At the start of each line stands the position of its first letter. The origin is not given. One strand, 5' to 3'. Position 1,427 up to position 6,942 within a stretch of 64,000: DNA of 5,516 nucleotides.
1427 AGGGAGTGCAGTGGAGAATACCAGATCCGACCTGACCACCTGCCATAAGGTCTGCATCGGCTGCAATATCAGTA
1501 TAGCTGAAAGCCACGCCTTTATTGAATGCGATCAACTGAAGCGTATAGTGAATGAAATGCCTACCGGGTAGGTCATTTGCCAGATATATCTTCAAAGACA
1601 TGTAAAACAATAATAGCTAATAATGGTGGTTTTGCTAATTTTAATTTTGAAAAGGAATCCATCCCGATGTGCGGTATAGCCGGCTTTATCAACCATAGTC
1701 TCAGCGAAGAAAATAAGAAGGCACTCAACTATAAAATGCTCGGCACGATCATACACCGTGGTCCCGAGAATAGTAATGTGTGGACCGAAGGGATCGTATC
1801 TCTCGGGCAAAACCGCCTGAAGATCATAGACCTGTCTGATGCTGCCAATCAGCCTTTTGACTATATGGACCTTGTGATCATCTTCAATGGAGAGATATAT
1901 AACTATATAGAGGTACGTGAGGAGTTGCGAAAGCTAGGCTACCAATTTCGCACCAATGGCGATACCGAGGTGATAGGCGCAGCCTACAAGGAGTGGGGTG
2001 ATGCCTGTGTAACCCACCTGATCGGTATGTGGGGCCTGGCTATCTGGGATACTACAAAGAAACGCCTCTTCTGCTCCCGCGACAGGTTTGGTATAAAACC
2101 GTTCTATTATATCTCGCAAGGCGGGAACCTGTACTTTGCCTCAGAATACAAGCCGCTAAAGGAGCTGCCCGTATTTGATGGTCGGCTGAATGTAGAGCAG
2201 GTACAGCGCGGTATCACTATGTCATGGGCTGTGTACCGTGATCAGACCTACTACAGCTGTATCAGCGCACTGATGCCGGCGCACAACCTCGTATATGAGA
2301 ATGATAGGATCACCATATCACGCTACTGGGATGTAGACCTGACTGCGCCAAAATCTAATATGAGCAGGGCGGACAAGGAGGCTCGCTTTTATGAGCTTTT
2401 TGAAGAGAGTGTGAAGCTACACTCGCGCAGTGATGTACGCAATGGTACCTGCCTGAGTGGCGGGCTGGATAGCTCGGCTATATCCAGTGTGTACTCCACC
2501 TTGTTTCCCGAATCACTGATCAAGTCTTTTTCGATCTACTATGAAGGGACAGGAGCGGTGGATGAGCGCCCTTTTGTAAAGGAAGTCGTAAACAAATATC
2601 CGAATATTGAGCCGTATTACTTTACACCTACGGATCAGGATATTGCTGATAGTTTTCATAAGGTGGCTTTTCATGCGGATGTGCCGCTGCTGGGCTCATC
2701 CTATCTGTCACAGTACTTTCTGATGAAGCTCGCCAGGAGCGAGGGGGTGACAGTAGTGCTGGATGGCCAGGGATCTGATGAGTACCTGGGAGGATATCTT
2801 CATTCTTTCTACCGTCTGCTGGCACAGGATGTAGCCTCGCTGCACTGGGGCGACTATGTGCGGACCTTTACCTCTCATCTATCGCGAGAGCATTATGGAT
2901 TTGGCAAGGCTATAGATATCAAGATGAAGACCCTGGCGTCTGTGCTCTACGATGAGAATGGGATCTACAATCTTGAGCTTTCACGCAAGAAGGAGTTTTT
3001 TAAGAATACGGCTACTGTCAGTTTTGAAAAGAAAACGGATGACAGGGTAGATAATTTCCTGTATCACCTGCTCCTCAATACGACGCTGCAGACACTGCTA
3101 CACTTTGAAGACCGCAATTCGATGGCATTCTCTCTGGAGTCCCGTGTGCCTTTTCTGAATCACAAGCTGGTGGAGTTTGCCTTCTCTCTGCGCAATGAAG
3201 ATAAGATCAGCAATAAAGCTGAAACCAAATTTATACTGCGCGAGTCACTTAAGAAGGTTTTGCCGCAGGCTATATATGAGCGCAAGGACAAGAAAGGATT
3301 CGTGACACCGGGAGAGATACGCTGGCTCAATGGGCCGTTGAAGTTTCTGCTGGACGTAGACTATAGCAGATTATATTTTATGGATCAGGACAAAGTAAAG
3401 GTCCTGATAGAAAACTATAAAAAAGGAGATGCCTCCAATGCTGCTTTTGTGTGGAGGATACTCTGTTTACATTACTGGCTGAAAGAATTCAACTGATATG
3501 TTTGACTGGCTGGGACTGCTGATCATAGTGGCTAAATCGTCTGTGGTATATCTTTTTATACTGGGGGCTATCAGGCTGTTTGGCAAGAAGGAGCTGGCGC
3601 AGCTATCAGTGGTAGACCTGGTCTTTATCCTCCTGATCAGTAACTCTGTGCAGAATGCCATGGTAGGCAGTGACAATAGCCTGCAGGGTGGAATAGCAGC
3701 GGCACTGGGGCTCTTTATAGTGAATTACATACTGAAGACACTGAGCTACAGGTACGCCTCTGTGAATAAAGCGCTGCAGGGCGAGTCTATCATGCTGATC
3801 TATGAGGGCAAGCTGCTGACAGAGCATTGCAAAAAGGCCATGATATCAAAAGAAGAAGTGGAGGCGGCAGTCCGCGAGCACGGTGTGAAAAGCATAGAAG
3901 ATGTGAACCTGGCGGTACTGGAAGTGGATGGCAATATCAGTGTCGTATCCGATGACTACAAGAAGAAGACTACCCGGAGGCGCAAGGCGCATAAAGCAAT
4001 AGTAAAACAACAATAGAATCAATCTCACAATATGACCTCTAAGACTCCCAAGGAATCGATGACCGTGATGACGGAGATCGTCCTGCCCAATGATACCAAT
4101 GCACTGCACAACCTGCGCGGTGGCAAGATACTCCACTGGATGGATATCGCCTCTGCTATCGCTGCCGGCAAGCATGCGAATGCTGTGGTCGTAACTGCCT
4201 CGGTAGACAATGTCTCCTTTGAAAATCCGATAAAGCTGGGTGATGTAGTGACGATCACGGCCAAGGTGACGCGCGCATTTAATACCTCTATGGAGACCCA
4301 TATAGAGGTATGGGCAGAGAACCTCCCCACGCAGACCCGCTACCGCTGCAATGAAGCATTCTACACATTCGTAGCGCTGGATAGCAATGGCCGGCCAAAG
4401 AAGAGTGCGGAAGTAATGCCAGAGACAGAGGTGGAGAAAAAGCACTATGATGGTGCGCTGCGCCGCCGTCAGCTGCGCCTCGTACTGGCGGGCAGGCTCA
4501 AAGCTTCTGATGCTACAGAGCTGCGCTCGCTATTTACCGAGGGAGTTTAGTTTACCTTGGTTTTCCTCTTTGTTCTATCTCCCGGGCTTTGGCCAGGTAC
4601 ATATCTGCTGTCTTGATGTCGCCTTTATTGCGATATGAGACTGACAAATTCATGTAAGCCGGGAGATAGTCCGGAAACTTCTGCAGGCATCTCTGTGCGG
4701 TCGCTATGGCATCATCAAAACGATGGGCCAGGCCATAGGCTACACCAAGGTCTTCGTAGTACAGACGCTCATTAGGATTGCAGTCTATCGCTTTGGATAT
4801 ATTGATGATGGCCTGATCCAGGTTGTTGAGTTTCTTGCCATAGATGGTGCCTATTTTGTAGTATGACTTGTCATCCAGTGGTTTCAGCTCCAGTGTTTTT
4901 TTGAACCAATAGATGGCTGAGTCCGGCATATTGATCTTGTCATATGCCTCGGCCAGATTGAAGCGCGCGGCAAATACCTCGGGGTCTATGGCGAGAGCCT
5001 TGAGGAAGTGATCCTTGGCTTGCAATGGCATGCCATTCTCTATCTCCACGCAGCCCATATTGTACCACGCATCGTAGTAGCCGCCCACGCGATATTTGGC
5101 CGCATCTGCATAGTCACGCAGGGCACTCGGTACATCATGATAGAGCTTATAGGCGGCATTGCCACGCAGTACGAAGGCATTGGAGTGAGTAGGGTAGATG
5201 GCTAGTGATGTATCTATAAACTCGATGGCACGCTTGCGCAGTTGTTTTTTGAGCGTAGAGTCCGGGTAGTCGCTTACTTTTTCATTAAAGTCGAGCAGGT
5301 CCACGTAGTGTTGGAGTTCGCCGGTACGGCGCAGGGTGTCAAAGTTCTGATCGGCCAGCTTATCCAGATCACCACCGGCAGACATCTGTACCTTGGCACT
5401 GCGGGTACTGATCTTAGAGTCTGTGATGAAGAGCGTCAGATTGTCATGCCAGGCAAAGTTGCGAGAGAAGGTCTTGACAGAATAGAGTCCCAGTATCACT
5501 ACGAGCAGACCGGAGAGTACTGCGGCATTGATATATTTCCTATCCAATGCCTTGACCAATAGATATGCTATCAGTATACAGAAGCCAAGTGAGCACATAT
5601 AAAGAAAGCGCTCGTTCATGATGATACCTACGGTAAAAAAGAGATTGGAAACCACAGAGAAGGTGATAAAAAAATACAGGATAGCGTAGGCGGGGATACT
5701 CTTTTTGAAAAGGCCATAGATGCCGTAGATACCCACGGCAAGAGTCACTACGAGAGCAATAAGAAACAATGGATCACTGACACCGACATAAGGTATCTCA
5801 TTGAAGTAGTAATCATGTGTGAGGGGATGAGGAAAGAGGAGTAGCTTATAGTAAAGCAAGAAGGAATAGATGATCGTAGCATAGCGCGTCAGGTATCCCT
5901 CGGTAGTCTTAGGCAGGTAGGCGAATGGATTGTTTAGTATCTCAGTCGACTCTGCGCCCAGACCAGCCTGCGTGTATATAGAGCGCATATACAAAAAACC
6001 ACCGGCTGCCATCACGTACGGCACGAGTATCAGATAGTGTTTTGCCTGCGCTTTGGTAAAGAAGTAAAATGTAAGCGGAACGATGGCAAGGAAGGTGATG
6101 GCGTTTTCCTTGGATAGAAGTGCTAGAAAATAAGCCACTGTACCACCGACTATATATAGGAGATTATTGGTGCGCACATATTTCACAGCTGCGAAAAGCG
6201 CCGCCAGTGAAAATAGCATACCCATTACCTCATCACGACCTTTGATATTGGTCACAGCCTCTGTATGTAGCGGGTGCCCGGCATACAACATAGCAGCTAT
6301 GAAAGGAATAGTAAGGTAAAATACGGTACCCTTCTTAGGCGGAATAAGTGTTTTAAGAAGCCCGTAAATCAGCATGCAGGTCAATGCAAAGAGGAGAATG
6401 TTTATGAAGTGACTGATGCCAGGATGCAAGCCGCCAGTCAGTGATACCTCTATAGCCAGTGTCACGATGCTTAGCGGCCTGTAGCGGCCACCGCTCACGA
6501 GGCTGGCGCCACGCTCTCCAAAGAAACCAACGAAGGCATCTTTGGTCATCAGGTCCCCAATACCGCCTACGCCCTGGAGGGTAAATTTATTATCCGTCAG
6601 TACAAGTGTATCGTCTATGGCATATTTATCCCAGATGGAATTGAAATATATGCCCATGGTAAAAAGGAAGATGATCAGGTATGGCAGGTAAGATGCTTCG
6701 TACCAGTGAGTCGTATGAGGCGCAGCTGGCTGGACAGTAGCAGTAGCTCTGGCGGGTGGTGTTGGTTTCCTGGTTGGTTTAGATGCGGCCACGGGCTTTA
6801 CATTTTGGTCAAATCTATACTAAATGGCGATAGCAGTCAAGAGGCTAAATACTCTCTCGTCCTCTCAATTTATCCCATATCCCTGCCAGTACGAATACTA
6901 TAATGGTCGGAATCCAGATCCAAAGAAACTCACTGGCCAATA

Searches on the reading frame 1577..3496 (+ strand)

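Call 80: search_protein_families(library=pfam, proteins=[window:1577-3496:+], max_evalue=0.00001)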
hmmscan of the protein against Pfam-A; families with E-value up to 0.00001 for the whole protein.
window:1577-3496:+ (639 aa): 3 families
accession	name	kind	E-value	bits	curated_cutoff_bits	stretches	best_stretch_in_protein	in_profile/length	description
PF00733.27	Asn_synthase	-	2.6e-62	211.9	21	1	271-636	2-354/354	Asparagine synthase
PF13537.11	GATase_7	-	1.9e-40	138.2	25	1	79-195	2-122/123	Glutamine amidotransferase domain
PF13522.11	GATase_6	-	1.9e-38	131.9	27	1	63-190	1-130/130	Glutamine amidotransferase domain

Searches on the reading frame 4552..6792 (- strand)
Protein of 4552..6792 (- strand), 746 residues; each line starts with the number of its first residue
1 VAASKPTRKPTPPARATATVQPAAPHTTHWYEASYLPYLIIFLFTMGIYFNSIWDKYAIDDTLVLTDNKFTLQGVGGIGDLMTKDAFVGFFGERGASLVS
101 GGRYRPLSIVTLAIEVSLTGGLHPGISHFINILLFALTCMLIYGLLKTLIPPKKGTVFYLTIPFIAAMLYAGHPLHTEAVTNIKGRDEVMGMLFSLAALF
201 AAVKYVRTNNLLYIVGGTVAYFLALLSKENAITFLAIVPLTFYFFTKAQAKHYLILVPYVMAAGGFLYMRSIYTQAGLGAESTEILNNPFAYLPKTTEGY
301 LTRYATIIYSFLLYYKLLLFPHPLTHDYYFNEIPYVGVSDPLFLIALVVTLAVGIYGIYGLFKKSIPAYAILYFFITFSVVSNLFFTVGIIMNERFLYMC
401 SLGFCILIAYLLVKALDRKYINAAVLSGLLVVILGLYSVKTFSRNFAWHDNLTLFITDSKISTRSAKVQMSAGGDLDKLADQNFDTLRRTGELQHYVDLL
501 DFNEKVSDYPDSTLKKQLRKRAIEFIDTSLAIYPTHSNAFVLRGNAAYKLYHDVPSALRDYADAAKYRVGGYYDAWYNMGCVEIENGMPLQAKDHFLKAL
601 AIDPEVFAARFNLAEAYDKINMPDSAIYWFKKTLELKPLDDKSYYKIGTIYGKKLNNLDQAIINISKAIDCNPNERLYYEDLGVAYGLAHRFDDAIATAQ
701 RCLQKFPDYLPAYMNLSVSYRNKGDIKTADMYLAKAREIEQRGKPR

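Call 80: search_protein_families(library=pfam, proteins=[window:4552-6792:-], max_evalue=0.00001)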
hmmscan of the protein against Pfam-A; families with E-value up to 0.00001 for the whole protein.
window:4552-6792:- (746 aa): 11 families
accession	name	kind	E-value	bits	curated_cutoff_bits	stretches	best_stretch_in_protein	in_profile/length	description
PF13431.12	TPR_17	-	3.3e-19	67.9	24.4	0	596-627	2-33/34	Tetratricopeptide repeat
PF00515.34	TPR_1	-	2.1e-16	59.4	27.8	0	574-605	2-33/34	Tetratricopeptide repeat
PF13181.12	TPR_8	-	2.5e-16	58.8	25.7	0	642-674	2-33/34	Tetratricopeptide repeat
PF07719.23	TPR_2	-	1.1e-15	56.8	27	0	574-605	2-33/34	Tetratricopeptide repeat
PF13424.12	TPR_12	-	1.5e-11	44.7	30.1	0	575-637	5-75/77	Tetratricopeptide repeat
PF13174.12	TPR_6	-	4.4e-10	40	26.3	0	682-708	6-32/33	Tetratricopeptide repeat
PF14559.12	TPR_19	-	5.7e-10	39.8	25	0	584-640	2-58/68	Tetratricopeptide repeat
PF13432.12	TPR_16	-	1.1e-07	32.5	32.7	0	577-639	1-63/65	Tetratricopeptide repeat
PF13428.12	TPR_14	-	3.2e-07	30.8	23.5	0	681-716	6-41/44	Tetratricopeptide repeat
PF13414.12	TPR_11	-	1.7e-06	28.1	26.8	0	625-653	12-40/42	TPR repeat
PF08409.16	TMTC_DUF1736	-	8.3e-06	26.1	27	1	298-352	18-73/75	Protein O-mannosyl-transferase TMTC, DUF1736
